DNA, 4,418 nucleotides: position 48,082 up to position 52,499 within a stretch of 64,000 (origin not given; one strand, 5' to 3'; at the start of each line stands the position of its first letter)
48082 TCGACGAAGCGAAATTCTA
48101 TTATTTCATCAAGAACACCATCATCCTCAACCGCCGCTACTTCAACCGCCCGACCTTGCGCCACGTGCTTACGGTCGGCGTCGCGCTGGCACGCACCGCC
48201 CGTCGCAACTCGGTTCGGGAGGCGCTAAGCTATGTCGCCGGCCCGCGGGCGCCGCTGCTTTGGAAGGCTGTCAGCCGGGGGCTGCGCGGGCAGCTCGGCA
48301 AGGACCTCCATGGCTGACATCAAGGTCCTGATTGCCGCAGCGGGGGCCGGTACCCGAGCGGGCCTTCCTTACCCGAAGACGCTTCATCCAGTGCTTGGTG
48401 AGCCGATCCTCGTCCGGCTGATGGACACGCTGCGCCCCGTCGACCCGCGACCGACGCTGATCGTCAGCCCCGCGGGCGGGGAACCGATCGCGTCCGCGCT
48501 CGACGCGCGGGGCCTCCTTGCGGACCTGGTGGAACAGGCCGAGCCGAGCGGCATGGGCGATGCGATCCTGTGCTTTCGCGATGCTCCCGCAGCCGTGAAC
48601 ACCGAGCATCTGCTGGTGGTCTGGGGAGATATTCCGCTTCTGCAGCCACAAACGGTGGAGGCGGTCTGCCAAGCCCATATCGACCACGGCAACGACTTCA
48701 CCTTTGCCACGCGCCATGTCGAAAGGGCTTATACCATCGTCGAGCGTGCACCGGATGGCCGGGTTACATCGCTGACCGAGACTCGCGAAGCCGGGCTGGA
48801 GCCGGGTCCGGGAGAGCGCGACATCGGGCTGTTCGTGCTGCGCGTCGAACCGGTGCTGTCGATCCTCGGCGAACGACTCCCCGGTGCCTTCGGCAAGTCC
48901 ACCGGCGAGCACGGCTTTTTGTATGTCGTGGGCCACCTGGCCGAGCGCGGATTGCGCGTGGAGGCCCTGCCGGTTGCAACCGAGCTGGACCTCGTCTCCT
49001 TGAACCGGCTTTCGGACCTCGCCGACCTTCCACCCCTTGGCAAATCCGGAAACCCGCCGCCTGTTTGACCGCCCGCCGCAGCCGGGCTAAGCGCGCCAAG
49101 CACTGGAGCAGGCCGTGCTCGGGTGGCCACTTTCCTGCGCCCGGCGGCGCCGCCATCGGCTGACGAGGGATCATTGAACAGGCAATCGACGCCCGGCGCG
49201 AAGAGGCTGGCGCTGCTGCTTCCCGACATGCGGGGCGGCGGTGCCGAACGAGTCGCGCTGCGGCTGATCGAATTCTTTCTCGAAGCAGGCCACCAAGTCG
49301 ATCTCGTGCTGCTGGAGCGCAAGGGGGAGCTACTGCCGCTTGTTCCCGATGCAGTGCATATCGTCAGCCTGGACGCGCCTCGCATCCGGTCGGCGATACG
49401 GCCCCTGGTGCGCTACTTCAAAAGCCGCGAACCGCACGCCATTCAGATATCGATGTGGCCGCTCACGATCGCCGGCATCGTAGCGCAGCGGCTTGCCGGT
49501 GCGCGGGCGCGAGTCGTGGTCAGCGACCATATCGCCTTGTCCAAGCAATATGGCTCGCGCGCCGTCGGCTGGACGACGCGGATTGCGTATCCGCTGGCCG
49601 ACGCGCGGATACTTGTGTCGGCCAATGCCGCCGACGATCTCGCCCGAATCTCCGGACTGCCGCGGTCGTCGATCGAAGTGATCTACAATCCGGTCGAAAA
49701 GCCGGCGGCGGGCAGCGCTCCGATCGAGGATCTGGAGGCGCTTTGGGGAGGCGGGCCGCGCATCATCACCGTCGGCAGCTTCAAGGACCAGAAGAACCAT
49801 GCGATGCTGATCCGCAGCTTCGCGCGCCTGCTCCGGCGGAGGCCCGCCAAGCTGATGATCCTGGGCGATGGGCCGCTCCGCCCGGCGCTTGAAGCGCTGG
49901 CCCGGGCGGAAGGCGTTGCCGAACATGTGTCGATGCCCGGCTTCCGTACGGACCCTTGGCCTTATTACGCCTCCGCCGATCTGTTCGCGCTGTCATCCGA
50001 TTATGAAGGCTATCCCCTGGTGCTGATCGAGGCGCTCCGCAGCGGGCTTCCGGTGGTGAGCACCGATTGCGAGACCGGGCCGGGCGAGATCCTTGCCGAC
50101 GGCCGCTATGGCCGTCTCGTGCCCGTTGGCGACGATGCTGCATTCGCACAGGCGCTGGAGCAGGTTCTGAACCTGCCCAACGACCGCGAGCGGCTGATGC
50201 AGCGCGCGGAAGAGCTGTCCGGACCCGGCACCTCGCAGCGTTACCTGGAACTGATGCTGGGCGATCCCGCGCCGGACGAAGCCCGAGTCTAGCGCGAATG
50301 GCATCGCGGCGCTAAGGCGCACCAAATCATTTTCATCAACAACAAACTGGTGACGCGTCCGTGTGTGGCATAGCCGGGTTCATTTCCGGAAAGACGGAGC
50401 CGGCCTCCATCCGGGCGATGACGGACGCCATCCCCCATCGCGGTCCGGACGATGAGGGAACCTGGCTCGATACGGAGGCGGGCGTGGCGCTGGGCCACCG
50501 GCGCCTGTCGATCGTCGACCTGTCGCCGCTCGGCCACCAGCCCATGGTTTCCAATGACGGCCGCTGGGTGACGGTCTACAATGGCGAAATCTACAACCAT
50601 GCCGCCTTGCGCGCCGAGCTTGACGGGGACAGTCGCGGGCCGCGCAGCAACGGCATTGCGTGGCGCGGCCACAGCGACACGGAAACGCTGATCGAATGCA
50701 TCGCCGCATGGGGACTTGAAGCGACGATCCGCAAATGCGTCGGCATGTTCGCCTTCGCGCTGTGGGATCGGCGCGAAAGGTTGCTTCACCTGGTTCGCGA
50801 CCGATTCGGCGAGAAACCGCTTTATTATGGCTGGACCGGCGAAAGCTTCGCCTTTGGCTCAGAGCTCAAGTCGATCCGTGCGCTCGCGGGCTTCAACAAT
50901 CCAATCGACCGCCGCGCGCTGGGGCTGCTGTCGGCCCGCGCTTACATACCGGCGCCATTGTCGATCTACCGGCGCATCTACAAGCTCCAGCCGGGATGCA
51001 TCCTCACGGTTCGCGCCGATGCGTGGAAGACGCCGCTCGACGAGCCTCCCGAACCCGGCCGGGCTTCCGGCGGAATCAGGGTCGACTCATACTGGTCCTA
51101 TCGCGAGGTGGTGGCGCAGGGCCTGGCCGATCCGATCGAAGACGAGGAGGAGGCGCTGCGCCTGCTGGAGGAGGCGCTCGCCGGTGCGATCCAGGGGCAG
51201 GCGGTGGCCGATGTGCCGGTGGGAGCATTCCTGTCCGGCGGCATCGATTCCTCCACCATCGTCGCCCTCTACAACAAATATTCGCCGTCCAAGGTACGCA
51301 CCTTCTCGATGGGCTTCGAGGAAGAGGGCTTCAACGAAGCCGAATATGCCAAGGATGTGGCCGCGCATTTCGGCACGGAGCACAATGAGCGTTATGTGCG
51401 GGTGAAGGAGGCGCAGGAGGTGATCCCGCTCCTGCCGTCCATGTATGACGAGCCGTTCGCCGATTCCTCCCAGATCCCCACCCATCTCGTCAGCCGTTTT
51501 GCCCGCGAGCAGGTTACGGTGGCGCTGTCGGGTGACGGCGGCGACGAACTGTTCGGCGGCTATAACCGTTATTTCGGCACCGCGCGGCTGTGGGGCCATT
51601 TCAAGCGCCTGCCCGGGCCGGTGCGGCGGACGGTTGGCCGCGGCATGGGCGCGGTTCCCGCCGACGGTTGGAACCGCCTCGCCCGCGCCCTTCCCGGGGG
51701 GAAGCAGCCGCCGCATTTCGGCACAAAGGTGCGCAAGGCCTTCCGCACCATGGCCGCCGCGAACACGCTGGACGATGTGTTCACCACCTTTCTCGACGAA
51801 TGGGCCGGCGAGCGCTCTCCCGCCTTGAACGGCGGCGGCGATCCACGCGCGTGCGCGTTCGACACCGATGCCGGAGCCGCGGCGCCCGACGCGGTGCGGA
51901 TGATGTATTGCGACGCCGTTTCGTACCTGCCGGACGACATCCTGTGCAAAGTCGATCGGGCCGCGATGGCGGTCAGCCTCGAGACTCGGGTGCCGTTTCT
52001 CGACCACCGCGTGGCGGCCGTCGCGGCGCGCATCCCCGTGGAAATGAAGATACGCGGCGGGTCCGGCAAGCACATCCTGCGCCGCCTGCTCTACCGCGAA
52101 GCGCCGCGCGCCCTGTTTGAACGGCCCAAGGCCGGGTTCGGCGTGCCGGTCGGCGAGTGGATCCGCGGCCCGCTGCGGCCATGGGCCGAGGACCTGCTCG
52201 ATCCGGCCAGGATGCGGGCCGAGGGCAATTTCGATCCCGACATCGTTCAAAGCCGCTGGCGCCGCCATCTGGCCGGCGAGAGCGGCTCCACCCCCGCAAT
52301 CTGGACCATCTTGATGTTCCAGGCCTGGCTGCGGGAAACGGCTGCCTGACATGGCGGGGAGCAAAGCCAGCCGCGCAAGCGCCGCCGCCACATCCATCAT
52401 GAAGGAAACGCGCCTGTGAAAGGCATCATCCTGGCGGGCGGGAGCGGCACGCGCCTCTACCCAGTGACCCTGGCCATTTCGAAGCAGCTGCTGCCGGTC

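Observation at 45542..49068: Candidate new system: YvcK/CofD-like + HAD + GT2 + nucleotidyltransferase module in a polysaccharide locus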

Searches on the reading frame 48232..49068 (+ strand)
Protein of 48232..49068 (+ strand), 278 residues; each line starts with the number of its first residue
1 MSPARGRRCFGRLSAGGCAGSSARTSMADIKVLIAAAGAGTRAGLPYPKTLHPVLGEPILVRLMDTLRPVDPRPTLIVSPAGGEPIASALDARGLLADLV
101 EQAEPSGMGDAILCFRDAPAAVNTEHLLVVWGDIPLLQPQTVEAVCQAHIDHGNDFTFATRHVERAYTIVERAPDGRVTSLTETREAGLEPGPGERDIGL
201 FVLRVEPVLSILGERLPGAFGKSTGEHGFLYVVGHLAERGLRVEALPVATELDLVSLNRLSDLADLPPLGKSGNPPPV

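Call 3: search_protein_families(library=pfam, proteins=[window:48232-49068:+], max_evalue=0.01)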
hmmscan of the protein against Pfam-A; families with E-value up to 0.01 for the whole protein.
window:48232-49068:+ (278 aa): 3 families
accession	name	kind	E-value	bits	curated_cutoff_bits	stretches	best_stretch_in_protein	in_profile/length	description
PF12804.13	NTP_transf_3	-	3.9e-18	66.6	27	1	33-170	2-133/160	MobA-like NTP transferase domain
PF00483.29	NTP_transferase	-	0.0043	17.1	21.2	1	33-183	3-162/245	Nucleotidyl transferase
PF01128.25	IspD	-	0.0054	17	27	1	31-68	2-39/221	2-C-methyl-D-erythritol 4-phosphate cytidylyltransferase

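Call 4: search_protein_families(library=ncbifam, proteins=[window:48232-49068:+], max_evalue=0.01)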
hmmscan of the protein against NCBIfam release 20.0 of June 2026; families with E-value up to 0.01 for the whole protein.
window:48232-49068:+ (278 aa): 24 families
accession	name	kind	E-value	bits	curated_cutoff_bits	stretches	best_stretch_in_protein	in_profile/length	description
NF010936.0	PRK14356.1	equivalog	9.1e-23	80.9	666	1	32-264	8-237/456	bifunctional UDP-N-acetylglucosamine diphosphorylase/glucosamine-1-phosphate N-acetyltransferase GlmU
NF010932.0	PRK14352.1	equivalog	9.6e-23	80.6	611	1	26-264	3-241/488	bifunctional UDP-N-acetylglucosamine diphosphorylase/glucosamine-1-phosphate N-acetyltransferase GlmU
TIGR01173.1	glmU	equivalog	1.9e-21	76.5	366.85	1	31-187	2-155/452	bifunctional UDP-N-acetylglucosamine diphosphorylase/glucosamine-1-phosphate N-acetyltransferase GlmU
NF010938.0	PRK14358.1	equivalog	1.7e-19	69.7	500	1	29-203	7-181/481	bifunctional N-acetylglucosamine-1-phosphate uridyltransferase/glucosamine-1-phosphate acetyltransferase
NF010940.0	PRK14360.1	equivalog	3.4e-18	65.4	602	1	30-186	2-158/452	bifunctional UDP-N-acetylglucosamine diphosphorylase/glucosamine-1-phosphate N-acetyltransferase GlmU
NF010933.0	PRK14353.1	equivalog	4.9e-17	61.7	505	1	29-188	5-163/453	bifunctional UDP-N-acetylglucosamine diphosphorylase/glucosamine-1-phosphate N-acetyltransferase GlmU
NF010935.0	PRK14355.1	equivalog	3.6e-16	58.8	718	1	27-264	1-236/459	bifunctional UDP-N-acetylglucosamine diphosphorylase/glucosamine-1-phosphate N-acetyltransferase GlmU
NF010934.1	PRK14354.1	equivalog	4.1e-16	58.5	450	1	32-212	2-181/447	bifunctional UDP-N-acetylglucosamine diphosphorylase/glucosamine-1-phosphate N-acetyltransferase GlmU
NF006986.0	PRK09451.1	equivalog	1.1e-13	50.8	725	1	28-188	4-159/456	bifunctional UDP-N-acetylglucosamine diphosphorylase/glucosamine-1-phosphate N-acetyltransferase GlmU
NF010937.0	PRK14357.1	equivalog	5e-12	45.4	658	1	31-165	2-130/448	bifunctional UDP-N-acetylglucosamine diphosphorylase/glucosamine-1-phosphate N-acetyltransferase GlmU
NF045782.1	NicBOxredNboR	equivalog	4.7e-08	32.9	260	1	25-149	4-124/206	nicotine blue oxidoreductase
TIGR03992.1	Arch_glmU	subfamily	5.3e-08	32.1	292.1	1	31-186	2-154/393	bifunctional sugar-1-phosphate nucleotidylyltransferase/acetyltransferase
NF010939.0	PRK14359.1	equivalog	2.5e-07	29.7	592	1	30-151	3-120/430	bifunctional UDP-N-acetylglucosamine diphosphorylase/glucosamine-1-phosphate N-acetyltransferase GlmU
NF003948.0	PRK05450.1-1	equivalog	1.3e-05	24.5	281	1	30-164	6-133/248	3-deoxy-manno-octulosonate cytidylyltransferase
NF041173.1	Sug_nt_acttase_Thmprot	equivalog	2.1e-05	23.6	600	1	31-146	2-117/405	bifunctional sugar-1-phosphate nucleotidylyltransferase/acetyltransferase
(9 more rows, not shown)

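Call 27: search_solved_structures(query=window:48310-49068:+, max_evalue=0.01)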
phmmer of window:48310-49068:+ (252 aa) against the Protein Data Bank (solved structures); distinct sequences matched with E-value up to 0.01: 17.
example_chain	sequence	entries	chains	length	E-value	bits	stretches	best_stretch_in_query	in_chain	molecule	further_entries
7k47_A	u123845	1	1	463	1.2e-11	48.1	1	4-119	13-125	Bifunctional protein GlmU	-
1g95_A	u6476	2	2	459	2.9e-11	46.9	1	7-220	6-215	N-ACETYLGLUCOSAMINE-1-PHOSPHATE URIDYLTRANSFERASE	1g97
1hm0_A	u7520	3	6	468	3.5e-11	46.6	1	7-220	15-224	N-ACETYLGLUCOSAMINE 1-PHOSPHATE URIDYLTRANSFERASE | UDP-N-ACETYLGLUCOSAMINE-1-PHOSPHATE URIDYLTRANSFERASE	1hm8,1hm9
4aaw_A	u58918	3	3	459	3.6e-11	46.6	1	7-220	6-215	BIFUNCTIONAL PROTEIN GLMU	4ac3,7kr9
3fww_A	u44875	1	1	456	5e-11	46.1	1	4-131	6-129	Bifunctional protein glmU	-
4fce_A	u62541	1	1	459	5e-11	46.1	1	4-131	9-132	Bifunctional protein GlmU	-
5vmk_A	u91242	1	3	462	3.4e-10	43.4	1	5-220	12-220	Bifunctional protein GlmU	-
9mh4_A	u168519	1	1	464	6e-10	42.6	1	4-162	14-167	Bifunctional protein GlmU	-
2v0h_A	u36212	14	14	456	1e-09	41.8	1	5-164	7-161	BIFUNCTIONAL PROTEIN GLMU | GLUCOSAMINE-1-PHOSPHATE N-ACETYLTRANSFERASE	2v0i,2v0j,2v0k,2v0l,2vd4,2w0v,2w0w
1fwy_A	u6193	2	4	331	1.3e-09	41.5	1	5-164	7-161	UDP-N-ACETYLGLUCOSAMINE PYROPHOSPHORYLASE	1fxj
1hv9_A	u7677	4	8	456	2.6e-09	40.5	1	5-164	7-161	UDP-N-ACETYLGLUCOSAMINE PYROPHOSPHORYLASE | Bifunctional protein glmU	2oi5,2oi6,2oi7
8cu9_A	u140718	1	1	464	3.2e-09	40.2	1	4-162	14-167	Bifunctional UDP-N-acetylglucosamine diphosphorylase/glucosamine-1-phosphate N-acetyltrans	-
2qkx_A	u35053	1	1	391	5e-09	39.5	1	3-162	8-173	Bifunctional protein glmU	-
3d8v_A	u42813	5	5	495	8.4e-09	38.8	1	3-162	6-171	Bifunctional protein glmU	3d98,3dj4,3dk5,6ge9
3spt_A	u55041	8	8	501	8.6e-09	38.8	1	3-162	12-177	Bifunctional protein glmU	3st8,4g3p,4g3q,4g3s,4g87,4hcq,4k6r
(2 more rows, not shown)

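Call 57: search_solved_structures(query=A3, max_evalue=0.001, show_alignments=4)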
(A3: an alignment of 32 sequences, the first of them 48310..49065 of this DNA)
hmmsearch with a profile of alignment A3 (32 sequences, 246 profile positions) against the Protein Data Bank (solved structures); distinct sequences matched with E-value up to 0.001: 97 (the best 60 are shown).
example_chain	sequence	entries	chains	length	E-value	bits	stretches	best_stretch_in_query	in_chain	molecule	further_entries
4aaw_A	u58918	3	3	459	2.5e-35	125.1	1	6-243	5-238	BIFUNCTIONAL PROTEIN GLMU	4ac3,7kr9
1g95_A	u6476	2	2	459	8.7e-35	123.3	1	6-243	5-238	N-ACETYLGLUCOSAMINE-1-PHOSPHATE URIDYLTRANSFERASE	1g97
1hm0_A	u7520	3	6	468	9e-35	123.3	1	6-243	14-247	N-ACETYLGLUCOSAMINE 1-PHOSPHATE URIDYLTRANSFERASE | UDP-N-ACETYLGLUCOSAMINE-1-PHOSPHATE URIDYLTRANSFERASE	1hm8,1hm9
2qkx_A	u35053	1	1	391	3.5e-30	108.2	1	4-241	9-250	Bifunctional protein glmU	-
3d8v_A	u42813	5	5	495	5.2e-30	107.7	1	4-241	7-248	Bifunctional protein glmU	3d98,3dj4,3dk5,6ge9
3spt_A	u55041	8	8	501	5.3e-30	107.6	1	4-241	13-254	Bifunctional protein glmU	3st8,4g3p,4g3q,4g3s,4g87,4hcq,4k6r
3foq_A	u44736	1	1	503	5.4e-30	107.6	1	4-241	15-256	Bifunctional protein glmU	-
9dqf_A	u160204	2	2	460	6.7e-30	107.3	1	4-244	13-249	Bifunctional protein GlmU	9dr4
2v0h_A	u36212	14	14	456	8.8e-29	103.7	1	3-244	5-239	BIFUNCTIONAL PROTEIN GLMU | GLUCOSAMINE-1-PHOSPHATE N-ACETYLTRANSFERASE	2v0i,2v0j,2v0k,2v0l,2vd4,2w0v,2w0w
5vmk_A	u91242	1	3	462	4.1e-28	101.4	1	2-242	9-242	Bifunctional protein GlmU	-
9mh4_A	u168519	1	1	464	5.3e-27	97.8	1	3-245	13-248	Bifunctional protein GlmU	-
8cu9_A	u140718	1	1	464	8.7e-27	97.1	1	3-245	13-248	Bifunctional UDP-N-acetylglucosamine diphosphorylase/glucosamine-1-phosphate N-acetyltrans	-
1fwy_A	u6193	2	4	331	6.7e-26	94.2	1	3-245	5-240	UDP-N-ACETYLGLUCOSAMINE PYROPHOSPHORYLASE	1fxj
3fww_A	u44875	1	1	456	1.3e-25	93.3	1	2-244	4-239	Bifunctional protein glmU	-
4fce_A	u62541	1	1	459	1.3e-25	93.2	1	2-244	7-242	Bifunctional protein GlmU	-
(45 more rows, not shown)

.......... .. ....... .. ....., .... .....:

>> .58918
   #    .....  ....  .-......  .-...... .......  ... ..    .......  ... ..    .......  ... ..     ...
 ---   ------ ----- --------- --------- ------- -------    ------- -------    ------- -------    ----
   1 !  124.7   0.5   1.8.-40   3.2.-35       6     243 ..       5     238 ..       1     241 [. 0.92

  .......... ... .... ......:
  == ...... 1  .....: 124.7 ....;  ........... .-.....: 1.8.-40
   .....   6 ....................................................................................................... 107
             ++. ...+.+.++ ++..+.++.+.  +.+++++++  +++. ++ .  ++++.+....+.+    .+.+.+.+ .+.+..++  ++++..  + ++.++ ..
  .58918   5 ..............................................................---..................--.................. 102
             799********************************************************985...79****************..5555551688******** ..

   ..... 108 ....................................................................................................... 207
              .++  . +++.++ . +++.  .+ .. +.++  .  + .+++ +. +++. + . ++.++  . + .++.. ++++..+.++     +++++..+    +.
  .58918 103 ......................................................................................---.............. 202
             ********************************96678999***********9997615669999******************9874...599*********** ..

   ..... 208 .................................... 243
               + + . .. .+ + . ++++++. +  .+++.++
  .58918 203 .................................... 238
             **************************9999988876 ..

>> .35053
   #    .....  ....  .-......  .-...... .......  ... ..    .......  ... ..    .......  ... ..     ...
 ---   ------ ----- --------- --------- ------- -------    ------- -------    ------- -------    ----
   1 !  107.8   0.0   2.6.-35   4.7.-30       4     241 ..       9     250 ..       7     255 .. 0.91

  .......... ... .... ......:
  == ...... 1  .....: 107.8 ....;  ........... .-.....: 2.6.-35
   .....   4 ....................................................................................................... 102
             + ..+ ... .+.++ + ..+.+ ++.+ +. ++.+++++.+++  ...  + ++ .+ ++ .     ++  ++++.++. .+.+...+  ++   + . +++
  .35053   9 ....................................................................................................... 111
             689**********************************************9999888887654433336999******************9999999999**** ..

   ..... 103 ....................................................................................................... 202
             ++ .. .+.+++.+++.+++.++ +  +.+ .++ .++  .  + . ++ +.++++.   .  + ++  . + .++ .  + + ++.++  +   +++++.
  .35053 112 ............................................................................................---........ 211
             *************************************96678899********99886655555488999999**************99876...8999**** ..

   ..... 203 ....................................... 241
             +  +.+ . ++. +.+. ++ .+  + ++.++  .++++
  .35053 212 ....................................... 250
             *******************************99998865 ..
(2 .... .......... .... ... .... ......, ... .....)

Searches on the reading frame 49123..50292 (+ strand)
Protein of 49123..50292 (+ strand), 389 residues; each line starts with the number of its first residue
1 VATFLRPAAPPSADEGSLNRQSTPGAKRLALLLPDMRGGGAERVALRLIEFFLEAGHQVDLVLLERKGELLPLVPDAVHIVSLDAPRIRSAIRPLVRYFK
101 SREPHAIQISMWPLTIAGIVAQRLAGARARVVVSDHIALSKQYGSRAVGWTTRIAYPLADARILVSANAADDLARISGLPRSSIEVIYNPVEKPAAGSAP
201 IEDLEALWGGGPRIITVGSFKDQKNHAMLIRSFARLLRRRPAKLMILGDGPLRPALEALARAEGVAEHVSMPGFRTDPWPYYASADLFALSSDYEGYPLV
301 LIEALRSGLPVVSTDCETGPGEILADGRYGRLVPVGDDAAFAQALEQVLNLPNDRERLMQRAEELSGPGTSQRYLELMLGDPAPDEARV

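Call 3: search_protein_families(library=pfam, proteins=[window:49123-50292:+], max_evalue=0.01)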
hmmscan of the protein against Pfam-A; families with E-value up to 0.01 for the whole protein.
window:49123-50292:+ (389 aa): 5 families
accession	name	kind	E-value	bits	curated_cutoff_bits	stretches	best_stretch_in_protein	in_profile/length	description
PF13692.12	Glyco_trans_1_4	-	5.1e-36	124.5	27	1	212-350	2-141/142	Glycosyl transferases group 1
PF00534.26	Glycos_transf_1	-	4.1e-35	121.3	26.4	1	211-364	15-171/172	Glycosyl transferases group 1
PF13439.12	Glyco_transf_4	-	2.6e-20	73.6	28.5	1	39-192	2-167/170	Glycosyltransferase Family 4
PF13579.12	Glyco_trans_4_4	-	3.1e-15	57.3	29.7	1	39-189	1-157/158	Glycosyl transferase 4-like domain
PF20706.3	GT4-conflict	-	8.2e-07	28.8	26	1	208-365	194-368/385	Family 4 Glycosyltransferase in conflict systems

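Call 4: search_protein_families(library=ncbifam, proteins=[window:49123-50292:+], max_evalue=0.01)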
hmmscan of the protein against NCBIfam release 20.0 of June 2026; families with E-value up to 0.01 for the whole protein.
window:49123-50292:+ (389 aa): 32 families (the best 25 are shown)
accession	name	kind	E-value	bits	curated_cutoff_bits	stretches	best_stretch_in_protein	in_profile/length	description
NF050063.1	ProtGlycPglJ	equivalog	1.7e-38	132.8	500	1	27-362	2-343/363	N-acetylgalactosamine-N,N'-diacetylbacillosaminyl-diphospho-undecaprenol 4-alpha-N-acetylgalactosaminyltransferase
TIGR03088.1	stp2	hypoth_equivalog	3.6e-32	111.8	409.05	1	38-353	13-340/374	TIGR03088 family PEP-CTERM/XrtA system glycosyltransferase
NF007396.0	PRK09922.1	equivalog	2.4e-24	85.9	385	1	39-350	16-325/361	lipopolysaccharide 1,6-galactosyltransferase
TIGR03999.1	thiol_BshA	equivalog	8.7e-22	77.5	273.7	1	165-363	151-350/375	N-acetyl-alpha-D-glucosaminyl L-malate synthase BshA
NF050056.1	ProtGlycPglH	equivalog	9e-19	67.8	600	1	36-363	10-331/354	GalNAc-alpha-(1->4)-GalNAc-alpha-(1->3)-diNAcBac-PP-undecaprenol alpha-1,4-N-acetyl-D-galactosaminyltransferase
NF011726.0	PRK15179.1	equivalog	2.7e-16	59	733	1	166-348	466-656/694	Vi polysaccharide biosynthesis protein TviE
NF041876.1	EPS_EpsE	equivalog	3.6e-16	59.4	400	1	213-362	216-372/389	exopolysaccharide biosynthesis GT4 family glycosyltransferase EpsE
NF047880.1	glyco_SdgA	exception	1.7e-14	53.3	800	1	213-360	317-462/488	serine-aspartate repeat adhesin O-glycosyltransferase SdgA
TIGR04047.1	MSMEG_0565_glyc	hypoth_equivalog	4.7e-13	49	259.85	1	45-363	18-352/373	MSMEG_0565 family glycosyltransferase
NF047881.1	glyco_SdgB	exception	1.5e-12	46.9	800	1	213-362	323-473/496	serine-aspartate repeat adhesin O-glycosyltransferase SdgB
TIGR03449.1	mycothiol_MshA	equivalog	2.1e-12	46.6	462.5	1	216-364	225-382/406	D-inositol-3-phosphate glycosyltransferase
TIGR04005.1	wcaL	equivalog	3.4e-11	42.6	537.6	1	213-363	224-383/406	colanic acid biosynthesis glycosyltransferase WcaL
TIGR04063.1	stp3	hypoth_equivalog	7.7e-11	41.5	442.05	1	177-363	175-372/397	TIGR04063 family PEP-CTERM/XrtA system glycosyltransferase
NF012034.0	PRK15490.1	equivalog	1.2e-10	40.5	813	1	217-344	404-531/578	Vi polysaccharide biosynthesis glycosyltransferase TviE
TIGR04157.1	glyco_rSAM_CFB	subfamily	1.6e-09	37.2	400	1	156-341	167-356/406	TIGR04157 family glycosyltransferase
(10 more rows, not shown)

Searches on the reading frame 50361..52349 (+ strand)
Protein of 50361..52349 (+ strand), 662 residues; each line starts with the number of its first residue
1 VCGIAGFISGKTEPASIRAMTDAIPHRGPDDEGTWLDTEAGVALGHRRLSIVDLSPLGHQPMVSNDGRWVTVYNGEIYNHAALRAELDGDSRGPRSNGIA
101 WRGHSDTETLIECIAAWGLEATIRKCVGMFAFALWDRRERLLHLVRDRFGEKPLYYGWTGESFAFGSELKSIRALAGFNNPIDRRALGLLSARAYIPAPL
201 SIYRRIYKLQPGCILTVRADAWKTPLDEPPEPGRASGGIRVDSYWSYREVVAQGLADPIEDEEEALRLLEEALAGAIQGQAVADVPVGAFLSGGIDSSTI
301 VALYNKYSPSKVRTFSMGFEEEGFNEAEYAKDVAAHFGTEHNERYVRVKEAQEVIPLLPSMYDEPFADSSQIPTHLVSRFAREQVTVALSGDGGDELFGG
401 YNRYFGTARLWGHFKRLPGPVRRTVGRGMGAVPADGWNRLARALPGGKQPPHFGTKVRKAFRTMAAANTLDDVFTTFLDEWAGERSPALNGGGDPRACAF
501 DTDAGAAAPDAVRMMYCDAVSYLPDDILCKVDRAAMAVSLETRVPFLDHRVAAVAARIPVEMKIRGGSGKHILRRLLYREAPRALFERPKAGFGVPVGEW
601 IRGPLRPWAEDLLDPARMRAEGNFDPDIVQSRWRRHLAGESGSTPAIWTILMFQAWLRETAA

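Call 3: search_protein_families(library=pfam, proteins=[window:50361-52349:+], max_evalue=0.01)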
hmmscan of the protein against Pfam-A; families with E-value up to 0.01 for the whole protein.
window:50361-52349:+ (662 aa): 4 families
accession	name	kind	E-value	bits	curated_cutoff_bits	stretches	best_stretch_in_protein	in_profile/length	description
PF00733.27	Asn_synthase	-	1.9e-110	370.3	21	1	269-658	2-354/354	Asparagine synthase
PF13522.11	GATase_6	-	2.9e-42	144.2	27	1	29-168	1-130/130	Glutamine amidotransferase domain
PF13537.11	GATase_7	-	7.6e-40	136.2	25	1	46-173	1-122/123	Glutamine amidotransferase domain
PF06508.19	QueC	-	0.0023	17.9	22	1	290-345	5-59/210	Queuosine biosynthesis protein QueC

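Call 4: search_protein_families(library=ncbifam, proteins=[window:50361-52349:+], max_evalue=0.01)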
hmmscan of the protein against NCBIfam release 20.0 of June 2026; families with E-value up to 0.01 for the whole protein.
window:50361-52349:+ (662 aa): 9 families
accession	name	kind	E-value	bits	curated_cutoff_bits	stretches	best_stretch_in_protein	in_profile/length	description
TIGR03108.1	eps_aminotran_1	hypoth_equivalog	5e-149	497.9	816.9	2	1-430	1-403/628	XrtA/PEP-CTERM system amidotransferase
TIGR01536.1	asn_synth_AEB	equivalog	1.3e-129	433.5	267.1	1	2-593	1-517/517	asparagine synthase (glutamine-hydrolyzing)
TIGR03104.1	trio_amidotrans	equivalog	2.9e-104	349.4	570.1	2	1-404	1-383/589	N-acetylglutaminylglutamine amidotransferase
NF006949.0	PRK09431.1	equivalog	8.5e-75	252.3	499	3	1-173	1-166/554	asparagine synthase B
NF033535.1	lass_lactam_cya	exception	2.6e-51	175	525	2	1-398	1-376/668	lasso peptide isopeptide bond-forming cyclase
NF033561.1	macrolact_Ik_Al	subfamily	8e-16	57.7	300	1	258-659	184-557/561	albusnodin/ikarugamycin family macrolactam cyclase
TIGR01134.1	purF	equivalog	0.0011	18.4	350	1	41-171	65-198/432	amidophosphoribosyltransferase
TIGR00364.1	TIGR00364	equivalog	0.0042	16.7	150.3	1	290-342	4-55/201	7-cyano-7-deazaguanine synthase QueC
NF001484.0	PRK00331.1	subfamily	0.0089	14.4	381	0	60-172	86-198/601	isomerizing glutamine--fructose-6-phosphate transaminase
